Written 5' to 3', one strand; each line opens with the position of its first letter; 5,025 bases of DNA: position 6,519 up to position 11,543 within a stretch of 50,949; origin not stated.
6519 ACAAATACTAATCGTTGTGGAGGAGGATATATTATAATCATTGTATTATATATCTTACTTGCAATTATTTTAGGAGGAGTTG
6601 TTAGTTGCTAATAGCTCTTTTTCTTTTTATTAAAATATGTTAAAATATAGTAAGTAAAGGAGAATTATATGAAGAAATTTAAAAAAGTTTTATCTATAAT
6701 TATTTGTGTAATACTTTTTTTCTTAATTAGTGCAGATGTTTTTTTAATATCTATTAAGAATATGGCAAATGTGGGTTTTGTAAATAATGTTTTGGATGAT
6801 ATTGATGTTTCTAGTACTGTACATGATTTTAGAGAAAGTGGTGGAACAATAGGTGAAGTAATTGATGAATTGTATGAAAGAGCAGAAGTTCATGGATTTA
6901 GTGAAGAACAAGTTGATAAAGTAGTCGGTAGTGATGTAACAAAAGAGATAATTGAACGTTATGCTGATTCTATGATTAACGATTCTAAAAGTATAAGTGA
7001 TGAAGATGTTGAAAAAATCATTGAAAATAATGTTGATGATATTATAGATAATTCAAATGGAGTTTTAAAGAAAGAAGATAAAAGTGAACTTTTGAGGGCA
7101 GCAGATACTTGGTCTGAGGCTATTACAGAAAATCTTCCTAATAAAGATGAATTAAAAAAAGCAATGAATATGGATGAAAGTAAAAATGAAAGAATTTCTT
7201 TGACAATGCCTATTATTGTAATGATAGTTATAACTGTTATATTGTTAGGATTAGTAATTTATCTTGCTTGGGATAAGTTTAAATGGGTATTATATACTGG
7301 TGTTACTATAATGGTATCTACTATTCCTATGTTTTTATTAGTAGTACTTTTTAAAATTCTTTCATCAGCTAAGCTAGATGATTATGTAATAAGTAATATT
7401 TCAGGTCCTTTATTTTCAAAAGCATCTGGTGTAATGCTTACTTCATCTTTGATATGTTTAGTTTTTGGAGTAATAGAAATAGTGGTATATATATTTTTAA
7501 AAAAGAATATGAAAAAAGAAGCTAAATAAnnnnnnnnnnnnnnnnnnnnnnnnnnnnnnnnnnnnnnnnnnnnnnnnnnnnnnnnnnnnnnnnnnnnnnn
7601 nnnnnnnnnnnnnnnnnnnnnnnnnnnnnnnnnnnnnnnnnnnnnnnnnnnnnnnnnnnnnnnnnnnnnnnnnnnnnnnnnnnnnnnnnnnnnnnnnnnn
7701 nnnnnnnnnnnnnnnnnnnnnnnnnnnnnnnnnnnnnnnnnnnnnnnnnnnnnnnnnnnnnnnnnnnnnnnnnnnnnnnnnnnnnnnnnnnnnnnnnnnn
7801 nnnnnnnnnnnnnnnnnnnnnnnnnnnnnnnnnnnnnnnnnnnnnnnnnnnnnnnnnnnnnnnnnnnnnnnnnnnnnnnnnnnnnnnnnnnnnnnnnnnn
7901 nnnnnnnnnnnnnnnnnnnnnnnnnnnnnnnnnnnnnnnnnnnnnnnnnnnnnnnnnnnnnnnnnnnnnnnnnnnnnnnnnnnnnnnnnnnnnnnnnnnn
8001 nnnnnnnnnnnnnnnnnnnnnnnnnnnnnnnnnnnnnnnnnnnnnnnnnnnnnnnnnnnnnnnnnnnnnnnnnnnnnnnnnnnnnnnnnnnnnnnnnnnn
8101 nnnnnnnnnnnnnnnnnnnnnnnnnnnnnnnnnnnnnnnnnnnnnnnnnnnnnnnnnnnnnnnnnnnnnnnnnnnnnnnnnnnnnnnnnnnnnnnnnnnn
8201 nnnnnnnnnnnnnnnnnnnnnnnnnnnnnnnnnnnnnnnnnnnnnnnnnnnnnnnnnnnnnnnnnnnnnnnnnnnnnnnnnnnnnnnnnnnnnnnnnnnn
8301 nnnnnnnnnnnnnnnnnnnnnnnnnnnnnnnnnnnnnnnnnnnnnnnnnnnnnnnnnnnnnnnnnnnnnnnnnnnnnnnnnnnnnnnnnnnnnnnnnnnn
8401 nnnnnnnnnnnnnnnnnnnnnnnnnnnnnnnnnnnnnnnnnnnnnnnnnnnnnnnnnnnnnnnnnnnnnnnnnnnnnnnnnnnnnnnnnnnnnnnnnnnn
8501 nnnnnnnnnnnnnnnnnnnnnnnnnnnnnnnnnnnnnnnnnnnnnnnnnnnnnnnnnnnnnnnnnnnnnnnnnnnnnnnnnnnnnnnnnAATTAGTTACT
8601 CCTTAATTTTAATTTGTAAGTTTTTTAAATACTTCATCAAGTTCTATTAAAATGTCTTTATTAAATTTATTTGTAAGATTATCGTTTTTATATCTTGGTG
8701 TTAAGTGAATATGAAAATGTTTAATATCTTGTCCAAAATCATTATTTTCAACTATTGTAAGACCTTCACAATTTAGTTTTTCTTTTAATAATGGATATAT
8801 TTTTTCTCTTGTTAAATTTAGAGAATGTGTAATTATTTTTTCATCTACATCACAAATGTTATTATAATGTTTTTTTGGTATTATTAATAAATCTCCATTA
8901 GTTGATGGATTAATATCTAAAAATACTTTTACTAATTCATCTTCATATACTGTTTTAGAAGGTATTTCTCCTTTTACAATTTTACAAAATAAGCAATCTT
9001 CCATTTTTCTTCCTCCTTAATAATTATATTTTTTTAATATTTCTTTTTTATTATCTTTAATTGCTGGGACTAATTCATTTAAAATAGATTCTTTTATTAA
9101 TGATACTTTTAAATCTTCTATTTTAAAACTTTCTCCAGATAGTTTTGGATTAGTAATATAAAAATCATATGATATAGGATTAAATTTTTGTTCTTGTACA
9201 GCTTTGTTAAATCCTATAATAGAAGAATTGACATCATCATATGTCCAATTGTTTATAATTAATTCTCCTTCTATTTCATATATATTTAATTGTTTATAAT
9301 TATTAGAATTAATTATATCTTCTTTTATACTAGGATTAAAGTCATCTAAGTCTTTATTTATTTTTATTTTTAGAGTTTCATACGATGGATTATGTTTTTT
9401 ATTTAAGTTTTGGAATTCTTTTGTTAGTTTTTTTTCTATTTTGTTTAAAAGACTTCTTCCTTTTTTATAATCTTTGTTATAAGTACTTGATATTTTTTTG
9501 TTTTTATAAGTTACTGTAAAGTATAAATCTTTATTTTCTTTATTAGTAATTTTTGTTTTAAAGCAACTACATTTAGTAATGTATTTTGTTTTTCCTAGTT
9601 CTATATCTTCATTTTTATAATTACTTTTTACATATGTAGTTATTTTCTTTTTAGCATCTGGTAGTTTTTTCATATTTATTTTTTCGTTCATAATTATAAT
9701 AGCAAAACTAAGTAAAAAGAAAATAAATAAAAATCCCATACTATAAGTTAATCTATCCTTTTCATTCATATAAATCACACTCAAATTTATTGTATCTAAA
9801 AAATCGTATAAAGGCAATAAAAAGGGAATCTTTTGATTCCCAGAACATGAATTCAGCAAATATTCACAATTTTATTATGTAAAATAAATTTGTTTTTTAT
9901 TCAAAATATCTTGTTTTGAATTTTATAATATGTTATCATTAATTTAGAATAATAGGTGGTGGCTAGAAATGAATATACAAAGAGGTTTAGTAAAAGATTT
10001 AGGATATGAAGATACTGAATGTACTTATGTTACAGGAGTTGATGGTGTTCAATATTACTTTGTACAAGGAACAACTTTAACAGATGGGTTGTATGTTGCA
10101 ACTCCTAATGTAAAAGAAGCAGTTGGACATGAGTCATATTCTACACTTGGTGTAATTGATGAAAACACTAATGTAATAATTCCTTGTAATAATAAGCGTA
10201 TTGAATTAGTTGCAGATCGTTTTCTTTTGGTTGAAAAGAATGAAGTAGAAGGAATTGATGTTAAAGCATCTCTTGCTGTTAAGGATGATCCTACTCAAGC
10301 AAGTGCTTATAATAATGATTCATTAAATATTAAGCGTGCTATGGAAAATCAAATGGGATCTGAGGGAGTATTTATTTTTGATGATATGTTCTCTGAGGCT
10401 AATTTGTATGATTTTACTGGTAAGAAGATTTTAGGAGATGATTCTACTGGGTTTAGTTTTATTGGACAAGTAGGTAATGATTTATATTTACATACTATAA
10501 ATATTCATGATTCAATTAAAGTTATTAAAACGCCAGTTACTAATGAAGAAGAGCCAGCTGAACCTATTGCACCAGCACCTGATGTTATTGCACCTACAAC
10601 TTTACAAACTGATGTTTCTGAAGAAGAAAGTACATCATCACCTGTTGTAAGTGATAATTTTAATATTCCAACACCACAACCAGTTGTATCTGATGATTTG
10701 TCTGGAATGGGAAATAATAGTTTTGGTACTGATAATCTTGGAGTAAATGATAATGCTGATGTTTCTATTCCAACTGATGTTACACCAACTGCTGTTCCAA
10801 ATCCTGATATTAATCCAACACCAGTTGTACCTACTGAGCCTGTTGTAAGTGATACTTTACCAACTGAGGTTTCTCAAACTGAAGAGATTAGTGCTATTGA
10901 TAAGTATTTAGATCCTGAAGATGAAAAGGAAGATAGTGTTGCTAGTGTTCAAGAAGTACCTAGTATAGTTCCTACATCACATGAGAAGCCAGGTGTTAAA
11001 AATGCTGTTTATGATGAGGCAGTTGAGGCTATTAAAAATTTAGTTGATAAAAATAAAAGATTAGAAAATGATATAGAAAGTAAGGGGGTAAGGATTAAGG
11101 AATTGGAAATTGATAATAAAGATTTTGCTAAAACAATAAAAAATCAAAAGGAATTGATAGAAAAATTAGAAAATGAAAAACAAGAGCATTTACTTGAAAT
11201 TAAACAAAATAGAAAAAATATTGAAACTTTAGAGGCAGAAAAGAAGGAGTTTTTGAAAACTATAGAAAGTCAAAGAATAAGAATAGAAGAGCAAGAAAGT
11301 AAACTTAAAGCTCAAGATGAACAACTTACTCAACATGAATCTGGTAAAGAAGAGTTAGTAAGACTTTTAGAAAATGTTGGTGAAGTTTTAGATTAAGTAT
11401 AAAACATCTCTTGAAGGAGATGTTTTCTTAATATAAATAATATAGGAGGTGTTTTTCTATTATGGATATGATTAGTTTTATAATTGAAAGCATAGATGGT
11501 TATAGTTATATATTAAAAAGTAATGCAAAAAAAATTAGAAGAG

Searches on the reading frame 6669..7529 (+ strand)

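Call 60: search_protein_families(library=pfam, proteins=[window:6669-7529:+], max_evalue=0.001)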
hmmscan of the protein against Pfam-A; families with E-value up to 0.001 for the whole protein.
window:6669-7529:+ (286 aa): 1 family
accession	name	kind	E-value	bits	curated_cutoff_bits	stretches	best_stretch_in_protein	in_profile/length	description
PF20990.2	DUF2207_C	-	0.00064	19.9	33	1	111-231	74-188/247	Predicted membrane protein (DUF2207) C-terminal domain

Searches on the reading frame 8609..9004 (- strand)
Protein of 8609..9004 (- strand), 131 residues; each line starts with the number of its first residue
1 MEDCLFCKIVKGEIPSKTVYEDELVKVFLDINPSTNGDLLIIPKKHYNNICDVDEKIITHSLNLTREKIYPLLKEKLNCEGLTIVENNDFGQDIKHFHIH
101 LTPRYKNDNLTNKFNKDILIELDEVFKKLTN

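Call 60: search_protein_families(library=pfam, proteins=[window:8609-9004:-], max_evalue=0.001)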
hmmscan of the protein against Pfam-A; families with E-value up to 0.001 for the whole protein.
window:8609-9004:- (131 aa): 2 families
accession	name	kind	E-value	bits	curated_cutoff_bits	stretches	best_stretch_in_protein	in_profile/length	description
PF01230.28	HIT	-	2e-17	64.1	21.5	1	11-106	1-97/98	HIT domain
PF11969.13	DcpS_C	-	3.8e-13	50.4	24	1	4-103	2-101/114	Scavenger mRNA decapping enzyme C-term binding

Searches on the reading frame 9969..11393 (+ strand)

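Call 5: search_protein_families(library=pfam, proteins=[window:9969-11393:+], max_evalue=1)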
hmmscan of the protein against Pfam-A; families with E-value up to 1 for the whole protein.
window:9969-11393:+ (475 aa): 4 families
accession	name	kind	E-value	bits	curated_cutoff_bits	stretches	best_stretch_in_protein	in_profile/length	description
PF18571.6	VWA_3_C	-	0.019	15.3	25.8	1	456-475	4-23/47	von Willebrand factor type A C-terminal domain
PF11932.13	DUF3450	-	0.23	11.1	32.6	0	350-406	34-90/241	Protein of unknown function (DUF3450)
PF25450.1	Rab11-FIP3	-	0.33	11.7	31.9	1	365-412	52-99/125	Rab11-FIP3-like domain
PF00435.27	Spectrin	-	0.8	10.7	29.9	1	346-429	27-103/105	Spectrin repeat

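Call 6: search_protein_families(library=ncbifam, proteins=[window:9969-11393:+], max_evalue=1)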
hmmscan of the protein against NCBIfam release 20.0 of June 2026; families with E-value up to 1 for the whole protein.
window:9969-11393:+ (475 aa): 6 families
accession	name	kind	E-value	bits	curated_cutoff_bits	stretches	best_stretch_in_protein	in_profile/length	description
TIGR02168.1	SMC_prok_B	equivalog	0.00056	17.8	567.35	1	319-469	352-502/1181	chromosome segregation protein SMC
TIGR04211.1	SH3_and_anchor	equivalog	0.0041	16.7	65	1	351-452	57-161/198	TIGR04211 family SH3 domain-containing protein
TIGR02169.1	SMC_prok_A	equivalog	0.0058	14.4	729.4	1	349-460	830-941/1165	chromosome segregation protein SMC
NF045780.1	TrlF_fam_ATP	equivalog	0.0069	15.1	350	1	305-464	516-674/944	TrlF family AAA-like ATPase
NF045487.1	ASRP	equivalog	0.016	13.9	300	1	350-468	146-273/593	archaea-specific SMC-related protein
NF002572.0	PRK02224.1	equivalog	0.046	12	1087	1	337-457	225-348/888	DNA double-strand break repair ATPase Rad50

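Call 7: search_protein_families(library=padloc, proteins=[window:9969-11393:+], max_evalue=1)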
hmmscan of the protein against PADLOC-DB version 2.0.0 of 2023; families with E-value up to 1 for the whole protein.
window:9969-11393:+ (475 aa): 14 families
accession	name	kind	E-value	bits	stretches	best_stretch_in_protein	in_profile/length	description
PDLC00580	JetC3|JetC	-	0.0006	16.1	1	320-471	191-339/1068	DUF3584 domain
PDLC00617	ZorC1|ZorC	-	0.0058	13.8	1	312-406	9-103/483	EH signature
PDLC03244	MTase_II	-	0.008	13.3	1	338-431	142-236/295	Type II methyltransferase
PDLC03868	LmuB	-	0.014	11.7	1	346-464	269-386/1035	-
PDLC03865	LmuB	-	0.016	11.4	1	313-466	278-499/1007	-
PDLC00006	DruC1|DruC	-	0.017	11.6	1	352-470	174-292/626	Unknown function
PDLC04886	PDC-S06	-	0.023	11.5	1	343-464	74-203/727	-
PDLC00551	JetC2|JetC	-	0.023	10.5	1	351-471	865-983/1365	DUF3584 domain; MukB-like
PDLC03859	LmuB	-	0.061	10.5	1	349-470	349-475/611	-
PDLC04407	PDC-M09A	-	0.09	10.3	1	375-458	10-95/282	-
PDLC03863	LmuB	-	0.18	8.4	1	345-458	336-449/610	-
PDLC01865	CARF3--CARF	-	0.3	8.7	1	345-402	36-93/215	-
PDLC02740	PbeC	-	0.55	7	1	353-467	173-289/648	PbeC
PDLC03862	LmuB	-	0.74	6.1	1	342-467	178-305/643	-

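Call 8: search_protein_families(library=phrogs, proteins=[window:9969-11393:+], max_evalue=1)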
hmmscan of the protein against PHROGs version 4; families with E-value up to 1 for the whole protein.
window:9969-11393:+ (475 aa): 3 families
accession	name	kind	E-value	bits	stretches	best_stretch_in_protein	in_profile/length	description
phrog_1145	-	unknown function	0.02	14.8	1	299-460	304-463/594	-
phrog_4704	-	tail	0.022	14.4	1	378-462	14-98/625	tail length tape measure protein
phrog_14291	-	unknown function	0.55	10.7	0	32-71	79-118/172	-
